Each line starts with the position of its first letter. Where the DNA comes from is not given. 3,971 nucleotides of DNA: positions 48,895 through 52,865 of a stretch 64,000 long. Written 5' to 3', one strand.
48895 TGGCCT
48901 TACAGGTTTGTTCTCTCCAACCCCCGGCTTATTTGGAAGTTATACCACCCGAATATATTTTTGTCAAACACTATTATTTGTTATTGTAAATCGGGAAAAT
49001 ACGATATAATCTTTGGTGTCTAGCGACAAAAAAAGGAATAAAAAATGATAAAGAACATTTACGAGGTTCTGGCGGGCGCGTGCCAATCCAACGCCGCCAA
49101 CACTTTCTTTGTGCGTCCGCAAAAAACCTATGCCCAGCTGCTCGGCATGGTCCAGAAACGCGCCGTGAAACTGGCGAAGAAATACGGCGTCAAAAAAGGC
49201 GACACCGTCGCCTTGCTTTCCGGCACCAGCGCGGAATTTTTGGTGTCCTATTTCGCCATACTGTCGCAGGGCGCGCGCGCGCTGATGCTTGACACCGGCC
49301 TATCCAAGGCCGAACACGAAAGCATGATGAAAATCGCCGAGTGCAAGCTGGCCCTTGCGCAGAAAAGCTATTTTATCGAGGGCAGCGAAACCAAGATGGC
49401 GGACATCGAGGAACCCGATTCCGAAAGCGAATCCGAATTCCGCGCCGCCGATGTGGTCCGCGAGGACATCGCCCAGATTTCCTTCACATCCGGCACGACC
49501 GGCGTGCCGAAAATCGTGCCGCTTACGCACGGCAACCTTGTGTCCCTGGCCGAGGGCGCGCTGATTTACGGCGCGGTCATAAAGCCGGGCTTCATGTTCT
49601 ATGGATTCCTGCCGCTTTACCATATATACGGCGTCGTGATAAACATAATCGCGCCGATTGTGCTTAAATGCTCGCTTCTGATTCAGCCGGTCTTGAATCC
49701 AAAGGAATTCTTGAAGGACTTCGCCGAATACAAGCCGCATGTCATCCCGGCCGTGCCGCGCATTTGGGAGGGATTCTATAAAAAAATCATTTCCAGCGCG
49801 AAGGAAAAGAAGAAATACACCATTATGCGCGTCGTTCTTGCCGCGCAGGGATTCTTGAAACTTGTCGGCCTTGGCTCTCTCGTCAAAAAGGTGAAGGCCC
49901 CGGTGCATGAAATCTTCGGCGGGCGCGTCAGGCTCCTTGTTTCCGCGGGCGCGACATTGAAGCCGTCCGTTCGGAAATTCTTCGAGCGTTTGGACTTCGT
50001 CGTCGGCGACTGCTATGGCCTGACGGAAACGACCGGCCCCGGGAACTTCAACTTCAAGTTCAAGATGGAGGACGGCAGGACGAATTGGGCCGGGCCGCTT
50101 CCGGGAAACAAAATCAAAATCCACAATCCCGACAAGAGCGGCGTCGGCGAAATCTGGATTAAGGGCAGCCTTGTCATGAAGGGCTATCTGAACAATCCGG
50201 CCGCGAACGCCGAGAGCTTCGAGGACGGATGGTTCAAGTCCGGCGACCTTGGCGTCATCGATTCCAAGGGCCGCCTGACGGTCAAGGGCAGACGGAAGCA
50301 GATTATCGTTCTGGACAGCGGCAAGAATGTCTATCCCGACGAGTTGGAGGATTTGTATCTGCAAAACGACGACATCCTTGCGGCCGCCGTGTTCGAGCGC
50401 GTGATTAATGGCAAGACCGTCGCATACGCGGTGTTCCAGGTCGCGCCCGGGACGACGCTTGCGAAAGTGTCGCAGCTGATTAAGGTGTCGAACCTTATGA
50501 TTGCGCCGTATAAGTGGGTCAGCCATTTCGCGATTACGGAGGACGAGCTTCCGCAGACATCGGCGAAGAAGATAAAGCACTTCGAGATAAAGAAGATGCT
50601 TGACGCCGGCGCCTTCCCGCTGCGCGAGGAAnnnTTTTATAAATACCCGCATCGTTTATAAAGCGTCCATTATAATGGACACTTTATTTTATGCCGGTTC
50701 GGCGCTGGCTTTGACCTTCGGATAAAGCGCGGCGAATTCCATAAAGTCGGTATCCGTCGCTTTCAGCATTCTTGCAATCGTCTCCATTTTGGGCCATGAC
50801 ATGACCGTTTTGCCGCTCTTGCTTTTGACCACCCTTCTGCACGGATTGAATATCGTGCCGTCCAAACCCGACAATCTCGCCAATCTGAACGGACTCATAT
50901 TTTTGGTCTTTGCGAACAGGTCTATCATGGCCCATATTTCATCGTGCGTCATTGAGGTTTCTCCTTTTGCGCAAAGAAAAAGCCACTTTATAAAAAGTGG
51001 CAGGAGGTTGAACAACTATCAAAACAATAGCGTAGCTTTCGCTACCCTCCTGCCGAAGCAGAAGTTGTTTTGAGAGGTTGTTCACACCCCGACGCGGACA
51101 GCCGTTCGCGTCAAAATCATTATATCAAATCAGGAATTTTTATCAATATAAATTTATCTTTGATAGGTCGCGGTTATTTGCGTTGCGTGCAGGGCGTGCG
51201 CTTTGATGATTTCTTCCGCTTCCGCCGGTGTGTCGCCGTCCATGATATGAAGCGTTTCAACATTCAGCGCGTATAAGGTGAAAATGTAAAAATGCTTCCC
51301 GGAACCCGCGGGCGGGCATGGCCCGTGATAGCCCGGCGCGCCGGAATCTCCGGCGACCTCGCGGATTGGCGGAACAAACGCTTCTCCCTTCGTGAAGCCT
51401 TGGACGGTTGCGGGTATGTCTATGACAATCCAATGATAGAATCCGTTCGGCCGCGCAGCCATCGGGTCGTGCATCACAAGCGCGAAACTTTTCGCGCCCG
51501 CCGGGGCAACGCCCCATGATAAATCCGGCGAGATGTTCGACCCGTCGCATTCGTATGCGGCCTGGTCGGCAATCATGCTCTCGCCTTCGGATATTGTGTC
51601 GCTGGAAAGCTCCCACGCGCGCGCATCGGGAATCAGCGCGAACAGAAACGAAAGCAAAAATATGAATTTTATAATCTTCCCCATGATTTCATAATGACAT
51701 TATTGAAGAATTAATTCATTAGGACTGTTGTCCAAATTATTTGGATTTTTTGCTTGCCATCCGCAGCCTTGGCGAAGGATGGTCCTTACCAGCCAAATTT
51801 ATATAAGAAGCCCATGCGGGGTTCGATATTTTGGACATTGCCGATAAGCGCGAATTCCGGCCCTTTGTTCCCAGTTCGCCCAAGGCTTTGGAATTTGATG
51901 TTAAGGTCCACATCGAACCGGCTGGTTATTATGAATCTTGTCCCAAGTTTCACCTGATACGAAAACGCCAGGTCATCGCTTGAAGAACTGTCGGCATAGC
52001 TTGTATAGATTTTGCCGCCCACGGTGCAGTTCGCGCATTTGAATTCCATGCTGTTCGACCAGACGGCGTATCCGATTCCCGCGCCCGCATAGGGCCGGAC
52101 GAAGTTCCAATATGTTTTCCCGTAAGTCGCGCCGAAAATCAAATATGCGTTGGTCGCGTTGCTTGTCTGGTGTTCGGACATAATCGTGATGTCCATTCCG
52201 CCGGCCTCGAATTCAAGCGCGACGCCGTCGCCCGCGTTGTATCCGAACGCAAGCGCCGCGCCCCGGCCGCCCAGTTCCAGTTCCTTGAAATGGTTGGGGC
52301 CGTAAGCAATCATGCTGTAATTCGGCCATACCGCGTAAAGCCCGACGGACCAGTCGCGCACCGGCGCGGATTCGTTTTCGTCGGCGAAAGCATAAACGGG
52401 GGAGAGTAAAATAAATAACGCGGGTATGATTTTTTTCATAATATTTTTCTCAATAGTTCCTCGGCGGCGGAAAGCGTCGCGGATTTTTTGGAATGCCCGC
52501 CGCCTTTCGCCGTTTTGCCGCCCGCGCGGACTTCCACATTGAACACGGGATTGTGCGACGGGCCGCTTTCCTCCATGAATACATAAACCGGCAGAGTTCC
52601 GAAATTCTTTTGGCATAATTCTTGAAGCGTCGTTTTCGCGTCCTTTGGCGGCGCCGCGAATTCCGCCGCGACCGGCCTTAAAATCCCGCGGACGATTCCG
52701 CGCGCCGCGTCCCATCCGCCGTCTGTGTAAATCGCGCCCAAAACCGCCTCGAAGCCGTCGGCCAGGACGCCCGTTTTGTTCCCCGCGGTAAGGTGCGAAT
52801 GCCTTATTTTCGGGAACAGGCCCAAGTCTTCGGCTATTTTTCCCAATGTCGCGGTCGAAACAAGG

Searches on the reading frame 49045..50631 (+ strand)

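Call 10: search_protein_families(library=pfam, proteins=[window:49045-50631:+], max_evalue=0.01)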
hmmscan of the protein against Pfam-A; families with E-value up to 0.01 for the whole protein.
window:49045-50631:+ (529 aa): 1 family
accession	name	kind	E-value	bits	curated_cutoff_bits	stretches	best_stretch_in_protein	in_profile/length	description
PF00501.34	AMP-binding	-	1.6e-61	208.7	29.9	1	22-382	14-384/384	AMP-binding enzyme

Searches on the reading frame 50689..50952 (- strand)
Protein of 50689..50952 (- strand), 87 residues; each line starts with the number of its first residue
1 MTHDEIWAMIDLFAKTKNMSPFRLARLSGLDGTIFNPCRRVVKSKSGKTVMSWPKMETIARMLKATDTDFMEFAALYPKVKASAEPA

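Call 10: search_protein_families(library=pfam, proteins=[window:50692-50952:-], max_evalue=0.01)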
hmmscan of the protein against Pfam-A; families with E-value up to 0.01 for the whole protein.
window:50692-50952:- (87 aa): 0 families

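Call 24: find_encoding_contigs(protein=window:50689-50952:-, flank=3000, max_places=8)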
Protein window:50689-50952:- (87 aa): 1 contig read that carries it; 1 place shown.
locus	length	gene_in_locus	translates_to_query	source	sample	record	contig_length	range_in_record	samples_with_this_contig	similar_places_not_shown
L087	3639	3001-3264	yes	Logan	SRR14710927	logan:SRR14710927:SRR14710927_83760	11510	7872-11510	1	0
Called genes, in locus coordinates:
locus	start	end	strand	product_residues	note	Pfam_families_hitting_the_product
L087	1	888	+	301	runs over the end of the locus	PF10502:Peptidase_S26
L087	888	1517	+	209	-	PF14622:Ribonucleas_3_3, PF00636:Ribonuclease_3, PF00035:dsrm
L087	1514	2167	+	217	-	PF13505:OMP_b-brl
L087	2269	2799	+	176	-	PF01161:PBP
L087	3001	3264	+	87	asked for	-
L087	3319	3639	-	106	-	?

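Call 53: find_homologous_proteins(query=window:50692-50952:-, max_evalue=0.001)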
Query window:50692-50952:- (87 aa): 1 proteins with E <= 0.001 among 2 candidates.
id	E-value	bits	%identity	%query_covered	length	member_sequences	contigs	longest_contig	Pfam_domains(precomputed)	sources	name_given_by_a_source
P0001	3.4e-51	188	100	100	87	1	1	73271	-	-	-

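Call 81: search_solved_structures(query=window:50692-50952:-, max_evalue=1)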
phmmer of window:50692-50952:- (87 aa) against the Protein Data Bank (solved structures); distinct sequences matched with E-value up to 1: 0.

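Call 86: search_protein_families(library=phrogs, max_evalue=0.01, proteins=[window:50692-50952:-])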
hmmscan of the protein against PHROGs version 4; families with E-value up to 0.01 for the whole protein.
seq(87 aa): 0 families

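Call 87: search_protein_families(library=ncbifam, max_evalue=0.01, proteins=[window:50692-50952:-])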
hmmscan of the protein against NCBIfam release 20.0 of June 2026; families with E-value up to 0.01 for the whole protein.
seq(87 aa): 0 families

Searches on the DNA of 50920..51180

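Call 5: search_rna_families(source=window, start=50920, end=51180, threshold=evalue, max_evalue=10, show_alignments=3)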
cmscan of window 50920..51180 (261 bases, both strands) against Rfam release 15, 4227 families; matches with E-value up to 10: 7.
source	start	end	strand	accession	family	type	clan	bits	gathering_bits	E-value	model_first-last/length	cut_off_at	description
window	50977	51040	-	RF00078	MicA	Gene; sRNA;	-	20.1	41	0.58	1-75/75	no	MicA sRNA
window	50950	51000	-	RF02980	freshwater-2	Cis-reg;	-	17.6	49.9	1.7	1-84/84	no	freshwater-2 RNA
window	50973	51081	-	RF00515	PyrR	Cis-reg;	-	17.3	54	4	1-115/115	no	PyrR binding site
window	50968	51034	+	RF03097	RAGATH-21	Gene; sRNA;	-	17.1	70.3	1.3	1-76/76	no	RAGATH-21 RNA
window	51106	51173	-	RF00208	snoR72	Gene; snRNA; snoRNA; CD-box;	-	16.8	43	8.7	1-87/87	no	Small nucleolar RNA R72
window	51016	51074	-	RF01985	ZEB2_AS1_2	Gene; lncRNA;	-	14.6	70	0.33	1-61/61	no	ZEB2 antisense RNA 1 conserved region 2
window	50985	51058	-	RF00766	mir-335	Gene; miRNA;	-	12.7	64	5.8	1-92/92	no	mir-335 microRNA precursor family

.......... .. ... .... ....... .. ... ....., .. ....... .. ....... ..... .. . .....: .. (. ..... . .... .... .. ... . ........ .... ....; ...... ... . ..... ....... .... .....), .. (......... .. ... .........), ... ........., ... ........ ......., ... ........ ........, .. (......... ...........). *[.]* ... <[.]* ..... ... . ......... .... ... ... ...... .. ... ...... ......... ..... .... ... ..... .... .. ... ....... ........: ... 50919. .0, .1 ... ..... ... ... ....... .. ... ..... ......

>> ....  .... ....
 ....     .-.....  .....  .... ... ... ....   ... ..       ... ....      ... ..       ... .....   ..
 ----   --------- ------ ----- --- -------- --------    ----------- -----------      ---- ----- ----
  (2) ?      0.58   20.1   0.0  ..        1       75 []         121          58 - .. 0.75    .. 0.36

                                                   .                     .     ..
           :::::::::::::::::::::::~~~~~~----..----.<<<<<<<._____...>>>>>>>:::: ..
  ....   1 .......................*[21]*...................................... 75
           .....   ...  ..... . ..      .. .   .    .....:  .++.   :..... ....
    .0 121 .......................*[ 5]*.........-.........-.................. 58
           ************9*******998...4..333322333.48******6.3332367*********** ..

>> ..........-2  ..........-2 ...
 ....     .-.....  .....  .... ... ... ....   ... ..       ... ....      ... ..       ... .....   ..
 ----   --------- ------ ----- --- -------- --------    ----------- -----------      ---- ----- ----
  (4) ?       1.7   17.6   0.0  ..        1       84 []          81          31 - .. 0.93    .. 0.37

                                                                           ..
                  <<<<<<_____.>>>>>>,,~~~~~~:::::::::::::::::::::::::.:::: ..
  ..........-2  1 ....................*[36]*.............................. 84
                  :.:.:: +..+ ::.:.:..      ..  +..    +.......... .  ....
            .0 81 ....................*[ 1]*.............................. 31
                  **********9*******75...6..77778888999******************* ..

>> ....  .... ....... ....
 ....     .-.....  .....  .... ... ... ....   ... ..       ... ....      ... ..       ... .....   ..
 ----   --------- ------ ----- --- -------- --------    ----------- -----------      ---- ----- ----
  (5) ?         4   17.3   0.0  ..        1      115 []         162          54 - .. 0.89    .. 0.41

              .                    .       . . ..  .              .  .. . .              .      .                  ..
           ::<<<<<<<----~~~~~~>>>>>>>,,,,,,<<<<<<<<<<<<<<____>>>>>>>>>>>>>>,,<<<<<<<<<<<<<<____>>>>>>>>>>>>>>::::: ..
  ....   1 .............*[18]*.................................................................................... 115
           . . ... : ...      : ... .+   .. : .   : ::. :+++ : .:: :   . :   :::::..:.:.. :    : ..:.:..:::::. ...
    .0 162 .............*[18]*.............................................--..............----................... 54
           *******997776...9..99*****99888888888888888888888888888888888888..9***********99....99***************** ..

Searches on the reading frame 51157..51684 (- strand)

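Call 10: search_protein_families(library=pfam, proteins=[window:51157-51684:-], max_evalue=0.01)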
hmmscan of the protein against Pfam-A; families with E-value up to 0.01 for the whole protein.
window:51157-51684:- (176 aa): 1 family
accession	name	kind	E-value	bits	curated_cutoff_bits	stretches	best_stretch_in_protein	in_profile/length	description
PF01161.25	PBP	-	6.9e-35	120.8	24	1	43-174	5-135/135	Phosphatidylethanolamine-binding protein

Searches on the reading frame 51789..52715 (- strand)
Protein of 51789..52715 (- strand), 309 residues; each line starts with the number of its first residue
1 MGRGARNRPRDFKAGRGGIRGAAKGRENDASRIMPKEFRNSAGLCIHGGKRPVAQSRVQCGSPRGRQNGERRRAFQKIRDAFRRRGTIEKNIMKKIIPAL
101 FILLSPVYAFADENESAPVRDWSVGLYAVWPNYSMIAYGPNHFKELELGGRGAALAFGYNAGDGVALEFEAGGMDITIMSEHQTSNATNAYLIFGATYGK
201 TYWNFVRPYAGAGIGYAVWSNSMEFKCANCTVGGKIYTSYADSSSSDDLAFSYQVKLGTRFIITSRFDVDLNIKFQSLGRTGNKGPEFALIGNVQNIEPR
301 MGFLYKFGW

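Call 10: search_protein_families(library=pfam, proteins=[window:51789-52715:-], max_evalue=0.01)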
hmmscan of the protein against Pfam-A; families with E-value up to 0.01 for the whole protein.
window:51789-52715:- (309 aa): 1 family
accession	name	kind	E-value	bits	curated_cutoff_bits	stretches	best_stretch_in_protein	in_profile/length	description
PF13505.12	OMP_b-brl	-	1.8e-07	31.9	28.7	1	99-280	3-157/175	Outer membrane protein beta-barrel domain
